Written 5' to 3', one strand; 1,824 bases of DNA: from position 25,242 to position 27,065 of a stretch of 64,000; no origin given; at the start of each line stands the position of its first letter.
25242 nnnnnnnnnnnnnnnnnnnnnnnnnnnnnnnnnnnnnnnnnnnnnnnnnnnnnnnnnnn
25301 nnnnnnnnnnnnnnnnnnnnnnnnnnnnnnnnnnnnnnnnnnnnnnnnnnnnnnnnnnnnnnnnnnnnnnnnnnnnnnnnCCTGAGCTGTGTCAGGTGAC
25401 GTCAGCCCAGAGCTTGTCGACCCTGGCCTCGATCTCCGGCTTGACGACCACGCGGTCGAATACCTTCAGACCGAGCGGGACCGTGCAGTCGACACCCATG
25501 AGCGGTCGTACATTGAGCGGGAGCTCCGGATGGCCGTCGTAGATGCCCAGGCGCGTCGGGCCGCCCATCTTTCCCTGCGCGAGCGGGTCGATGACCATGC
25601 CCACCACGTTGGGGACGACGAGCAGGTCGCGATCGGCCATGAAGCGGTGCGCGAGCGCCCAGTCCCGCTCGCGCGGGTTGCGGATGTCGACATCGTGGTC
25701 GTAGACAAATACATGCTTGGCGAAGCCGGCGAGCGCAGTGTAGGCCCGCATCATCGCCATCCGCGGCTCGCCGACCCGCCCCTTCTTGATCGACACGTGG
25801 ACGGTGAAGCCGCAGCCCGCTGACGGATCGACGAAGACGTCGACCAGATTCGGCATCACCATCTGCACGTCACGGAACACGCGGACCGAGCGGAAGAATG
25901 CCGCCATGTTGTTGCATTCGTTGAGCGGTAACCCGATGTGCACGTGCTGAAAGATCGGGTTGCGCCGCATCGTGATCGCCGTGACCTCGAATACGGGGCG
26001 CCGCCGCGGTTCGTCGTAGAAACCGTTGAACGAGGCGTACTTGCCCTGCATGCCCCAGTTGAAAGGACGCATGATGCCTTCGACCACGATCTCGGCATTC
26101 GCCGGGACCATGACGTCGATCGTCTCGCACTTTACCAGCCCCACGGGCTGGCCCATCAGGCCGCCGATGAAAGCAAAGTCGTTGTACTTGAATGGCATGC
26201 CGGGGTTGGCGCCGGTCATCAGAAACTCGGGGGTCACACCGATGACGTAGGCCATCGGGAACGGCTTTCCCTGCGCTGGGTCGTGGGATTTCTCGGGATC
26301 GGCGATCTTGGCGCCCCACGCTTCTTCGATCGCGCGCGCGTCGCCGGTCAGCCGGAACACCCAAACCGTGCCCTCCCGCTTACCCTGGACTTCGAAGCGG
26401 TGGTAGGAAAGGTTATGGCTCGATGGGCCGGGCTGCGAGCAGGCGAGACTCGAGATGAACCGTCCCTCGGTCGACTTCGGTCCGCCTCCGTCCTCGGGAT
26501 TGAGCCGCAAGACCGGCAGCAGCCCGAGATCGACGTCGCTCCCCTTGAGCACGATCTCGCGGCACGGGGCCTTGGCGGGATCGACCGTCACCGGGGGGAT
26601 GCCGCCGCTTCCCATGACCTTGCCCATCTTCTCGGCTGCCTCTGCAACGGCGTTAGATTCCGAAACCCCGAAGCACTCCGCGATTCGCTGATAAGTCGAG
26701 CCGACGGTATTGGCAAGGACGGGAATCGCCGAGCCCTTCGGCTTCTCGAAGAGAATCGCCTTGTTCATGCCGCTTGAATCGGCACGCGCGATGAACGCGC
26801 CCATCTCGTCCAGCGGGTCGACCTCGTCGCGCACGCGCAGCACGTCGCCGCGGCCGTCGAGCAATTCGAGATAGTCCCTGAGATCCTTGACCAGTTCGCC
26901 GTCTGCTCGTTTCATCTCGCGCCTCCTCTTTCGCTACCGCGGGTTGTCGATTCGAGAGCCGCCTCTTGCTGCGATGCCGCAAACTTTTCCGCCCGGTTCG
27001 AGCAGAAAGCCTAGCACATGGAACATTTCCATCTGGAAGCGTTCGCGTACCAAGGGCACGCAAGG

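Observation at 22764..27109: Tandem UbiD-family pair (one catalytically complete, one missing the Glu-x4-Glu motif) + methyltransferase + MarR, inserted in the liu cluster and lacking UbiX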

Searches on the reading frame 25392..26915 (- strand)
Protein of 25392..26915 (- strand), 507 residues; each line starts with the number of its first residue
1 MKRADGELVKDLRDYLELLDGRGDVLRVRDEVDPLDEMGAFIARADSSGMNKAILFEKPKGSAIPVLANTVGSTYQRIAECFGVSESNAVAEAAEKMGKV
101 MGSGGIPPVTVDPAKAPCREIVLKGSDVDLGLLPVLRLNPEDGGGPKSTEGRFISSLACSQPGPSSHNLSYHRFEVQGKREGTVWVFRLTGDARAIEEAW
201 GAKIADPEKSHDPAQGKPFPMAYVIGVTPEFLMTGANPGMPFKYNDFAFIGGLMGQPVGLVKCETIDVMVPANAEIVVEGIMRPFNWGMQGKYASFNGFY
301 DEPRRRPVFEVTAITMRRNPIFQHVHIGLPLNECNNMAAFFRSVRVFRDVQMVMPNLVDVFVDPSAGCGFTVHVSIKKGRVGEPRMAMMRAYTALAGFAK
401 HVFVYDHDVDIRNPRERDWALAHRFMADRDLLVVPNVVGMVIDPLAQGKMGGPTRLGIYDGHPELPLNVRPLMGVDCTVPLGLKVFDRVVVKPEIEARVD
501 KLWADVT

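Call 7: search_protein_families(library=pfam, proteins=[window:25392-26915:-], max_evalue=0.01)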
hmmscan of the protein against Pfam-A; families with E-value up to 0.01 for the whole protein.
window:25392-26915:- (507 aa): 3 families
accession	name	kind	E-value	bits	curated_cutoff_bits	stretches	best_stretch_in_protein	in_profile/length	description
PF01977.22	UbiD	-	4.9e-43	147.2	23.3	1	111-328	3-204/206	3-octaprenyl-4-hydroxybenzoate carboxy-lyase Rift-related domain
PF20696.2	UbiD_C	-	3e-22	79.4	24.2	1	336-450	2-118/127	3-octaprenyl-4-hydroxybenzoate carboxy-lyase C-terminal domain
PF20695.2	UbiD_N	-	5.8e-18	65.2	24.3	1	16-97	1-78/78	3-octaprenyl-4-hydroxybenzoate carboxy-lyase N-terminal domain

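Call 8: search_protein_families(library=ncbifam, proteins=[window:25392-26915:-], max_evalue=0.01)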
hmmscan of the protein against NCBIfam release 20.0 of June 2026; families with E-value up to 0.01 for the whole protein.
window:25392-26915:- (507 aa): 7 families
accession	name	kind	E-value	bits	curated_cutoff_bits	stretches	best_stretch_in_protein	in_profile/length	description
TIGR00148.1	TIGR00148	subfamily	8.1e-72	242.3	244.85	1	12-452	1-427/438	UbiD family decarboxylase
NF041204.1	VdcC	exception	6.8e-67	225.9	650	1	9-448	1-424/467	non-oxidative hydroxyarylic acid decarboxylases subunit C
NF008175.0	PRK10922.1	equivalog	5.2e-52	177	788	2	114-438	126-434/497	4-hydroxy-3-polyprenylbenzoate decarboxylase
TIGR03701.1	mena_SCO4490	equivalog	5.1e-48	163.9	495.9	1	15-438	2-418/433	menaquinone biosynthesis decarboxylase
TIGR02723.1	phenyl_P_alpha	equivalog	9.1e-36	123.5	564.6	1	10-446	8-425/485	phenylphosphate carboxylase subunit alpha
NF041219.1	BagN_FevL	exception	1.8e-34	119.1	1000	1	9-346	17-344/502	bagremycin/ferroverdin biosynthesis UbiD family decarboxylase BagN/FevL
TIGR02724.1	phenyl_P_beta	equivalog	4e-30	104.6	468.95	1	11-431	2-408/472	phenylphosphate carboxylase subunit beta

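Call 9: search_solved_structures(query=window:25392-26915:-, max_evalue=0.001, show_alignments=2)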
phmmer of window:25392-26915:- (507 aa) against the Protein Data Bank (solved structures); distinct sequences matched with E-value up to 0.001: 40.
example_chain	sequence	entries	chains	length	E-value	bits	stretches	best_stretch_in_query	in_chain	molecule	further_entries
6h6v_A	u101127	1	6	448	4.3e-54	186.9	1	11-458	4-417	3-polyprenyl-4-hydroxybenzoate decarboxylase and related decarboxylases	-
6h6x_B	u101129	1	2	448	1.1e-50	175.7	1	11-458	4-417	3-polyprenyl-4-hydroxybenzoate decarboxylase and related decarboxylases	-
7ae4_A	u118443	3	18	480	5.7e-47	163.4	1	8-456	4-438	Phenolic acid decarboxylase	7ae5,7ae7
5m1c_A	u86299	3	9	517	7.8e-46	159.6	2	115-438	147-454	3-octaprenyl-4-hydroxybenzoate carboxy-lyase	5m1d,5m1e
2idb_A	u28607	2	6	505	9.6e-46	159.3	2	115-438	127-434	3-octaprenyl-4-hydroxybenzoate carboxy-lyase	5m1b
7p9q_A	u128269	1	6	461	1.7e-31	112.3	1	9-448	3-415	AnInD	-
6da6_A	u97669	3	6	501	3.3e-30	108.1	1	9-446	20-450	UbiD-like decarboxylase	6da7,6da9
9gqr_A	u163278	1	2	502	6.7e-28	100.4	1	12-432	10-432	decarboxylase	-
4s13_A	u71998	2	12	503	4.9e-27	97.6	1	11-446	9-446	Ferulic acid decarboxylase 1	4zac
6evf_A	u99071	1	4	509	5.2e-27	97.5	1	11-446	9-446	Ferulic acid decarboxylase 1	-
8y64_A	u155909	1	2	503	8.4e-27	96.8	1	11-447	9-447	Ferulic acid decarboxylase 1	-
6eve_A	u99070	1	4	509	1.8e-26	95.7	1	11-446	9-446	Ferulic acid decarboxylase 1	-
5o3m_A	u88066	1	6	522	1.3e-25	92.9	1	9-447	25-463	Protocatechuate decarboxylase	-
7ney_A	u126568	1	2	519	1.8e-25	92.4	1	12-445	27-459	Ferulic acid decarboxylase 1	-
7nf0_A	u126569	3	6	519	6.9e-25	90.5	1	12-444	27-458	Ferulic acid decarboxylase 1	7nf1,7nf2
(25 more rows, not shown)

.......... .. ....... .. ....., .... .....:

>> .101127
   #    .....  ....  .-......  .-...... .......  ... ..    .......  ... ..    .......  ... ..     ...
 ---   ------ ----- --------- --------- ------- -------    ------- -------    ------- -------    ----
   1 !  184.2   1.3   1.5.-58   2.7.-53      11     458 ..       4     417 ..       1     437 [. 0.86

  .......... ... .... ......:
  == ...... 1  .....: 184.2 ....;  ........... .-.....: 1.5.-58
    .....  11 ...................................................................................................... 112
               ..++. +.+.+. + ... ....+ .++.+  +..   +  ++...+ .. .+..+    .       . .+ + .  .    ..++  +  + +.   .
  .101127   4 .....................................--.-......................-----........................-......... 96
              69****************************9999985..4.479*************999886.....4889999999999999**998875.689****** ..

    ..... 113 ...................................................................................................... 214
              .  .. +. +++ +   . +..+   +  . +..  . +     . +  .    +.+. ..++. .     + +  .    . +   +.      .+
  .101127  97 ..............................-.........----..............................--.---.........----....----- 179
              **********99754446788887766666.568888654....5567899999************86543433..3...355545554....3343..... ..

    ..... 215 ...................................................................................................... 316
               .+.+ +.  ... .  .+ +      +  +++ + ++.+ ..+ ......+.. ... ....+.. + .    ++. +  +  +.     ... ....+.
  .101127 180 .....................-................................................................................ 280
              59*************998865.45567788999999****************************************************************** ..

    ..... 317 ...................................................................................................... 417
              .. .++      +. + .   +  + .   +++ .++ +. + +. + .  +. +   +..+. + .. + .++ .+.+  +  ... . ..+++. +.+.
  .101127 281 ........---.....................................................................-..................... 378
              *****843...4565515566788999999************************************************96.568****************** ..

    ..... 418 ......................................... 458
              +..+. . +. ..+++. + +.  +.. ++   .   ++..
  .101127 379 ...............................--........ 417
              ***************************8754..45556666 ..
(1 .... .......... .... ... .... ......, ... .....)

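Call 11: find_encoding_contigs(protein=window:25392-26915:-, flank=10000, max_places=6)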
Protein window:25392-26915:- (507 aa): 2 contigs read that carry it; 2 places shown.
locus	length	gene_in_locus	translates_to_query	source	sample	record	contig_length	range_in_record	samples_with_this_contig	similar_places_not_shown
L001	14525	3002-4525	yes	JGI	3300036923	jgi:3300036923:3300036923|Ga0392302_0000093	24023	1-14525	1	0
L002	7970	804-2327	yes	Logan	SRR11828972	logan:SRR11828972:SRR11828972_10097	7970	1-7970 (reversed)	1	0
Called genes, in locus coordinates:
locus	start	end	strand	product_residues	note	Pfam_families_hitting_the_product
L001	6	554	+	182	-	PF01039:Carboxyl_trans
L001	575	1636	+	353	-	PF08238:Sel1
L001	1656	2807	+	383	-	PF02771:Acyl-CoA_dh_N, PF02770:Acyl-CoA_dh_M, PF00441:Acyl-CoA_dh_1, PF08028:Acyl-CoA_dh_2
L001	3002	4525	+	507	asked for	PF20695:UbiD_N, PF01977:UbiD, PF20696:UbiD_C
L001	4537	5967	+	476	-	PF20695:UbiD_N, PF01977:UbiD, PF20696:UbiD_C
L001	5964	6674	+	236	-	PF01209:Ubie_methyltran (weak), PF13489:Methyltransf_23, PF07021:MetW, PF13847:Methyltransf_31, PF08241:Methyltransf_11, PF08242:Methyltransf_12, PF13649:Methyltransf_25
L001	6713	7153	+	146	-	PF22381:Staph_reg_Sar_Rot (weak), PF01047:MarR, PF12802:MarR_2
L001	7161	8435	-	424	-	PF07690:MFS_1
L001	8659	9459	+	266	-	PF00378:ECH_1, PF16113:ECH_2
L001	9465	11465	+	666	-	PF00289:Biotin_carb_N, PF02222:ATP-grasp, PF02786:CPSase_L_D2, PF07478:Dala_Dala_lig_C, PF02785:Biotin_carb_C, PF21139:BT_MCC_alpha, PF00364:Biotin_lipoyl, PF25984:BSH_YknX (faint)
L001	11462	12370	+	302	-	PF00682:HMGL-like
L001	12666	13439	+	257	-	PF27166:FimB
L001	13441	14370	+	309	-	PF00753:Lactamase_B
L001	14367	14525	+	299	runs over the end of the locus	PF13489:Methyltransf_23, PF07021:MetW, PF08241:Methyltransf_11, PF08242:Methyltransf_12, PF13649:Methyltransf_25, PF13847:Methyltransf_31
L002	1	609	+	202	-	?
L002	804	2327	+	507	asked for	PF20695:UbiD_N, PF01977:UbiD, PF20696:UbiD_C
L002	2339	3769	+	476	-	PF20695:UbiD_N, PF01977:UbiD, PF20696:UbiD_C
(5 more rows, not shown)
